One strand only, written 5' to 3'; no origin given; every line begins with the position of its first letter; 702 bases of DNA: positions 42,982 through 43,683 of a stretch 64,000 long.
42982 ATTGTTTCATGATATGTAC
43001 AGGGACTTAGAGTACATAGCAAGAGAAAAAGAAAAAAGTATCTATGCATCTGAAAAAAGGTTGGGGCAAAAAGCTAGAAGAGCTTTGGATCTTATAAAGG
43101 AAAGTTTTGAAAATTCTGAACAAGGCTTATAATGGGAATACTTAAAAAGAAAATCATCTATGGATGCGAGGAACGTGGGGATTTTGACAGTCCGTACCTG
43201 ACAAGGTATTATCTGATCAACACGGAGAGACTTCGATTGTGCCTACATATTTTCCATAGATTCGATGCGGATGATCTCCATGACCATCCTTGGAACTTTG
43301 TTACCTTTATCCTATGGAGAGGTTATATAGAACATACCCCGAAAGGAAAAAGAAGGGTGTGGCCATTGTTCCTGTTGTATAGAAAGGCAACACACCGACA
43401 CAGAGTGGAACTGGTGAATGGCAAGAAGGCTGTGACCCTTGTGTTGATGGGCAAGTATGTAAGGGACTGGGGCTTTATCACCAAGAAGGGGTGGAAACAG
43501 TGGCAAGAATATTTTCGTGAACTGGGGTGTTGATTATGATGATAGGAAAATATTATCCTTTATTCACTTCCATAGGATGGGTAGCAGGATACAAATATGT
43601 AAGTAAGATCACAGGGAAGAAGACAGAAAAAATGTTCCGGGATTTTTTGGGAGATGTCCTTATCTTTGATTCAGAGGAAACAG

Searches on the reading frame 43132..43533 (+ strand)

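Call 64: search_protein_families(library=phrogs, proteins=[window:43132-43533:+])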
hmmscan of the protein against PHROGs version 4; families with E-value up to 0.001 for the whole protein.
window:43132-43533:+ (133 aa): 1 family
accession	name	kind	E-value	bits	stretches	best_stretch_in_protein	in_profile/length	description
phrog_4786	-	other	2e-35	123.6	1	14-129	33-158/252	cysteine dioxygenase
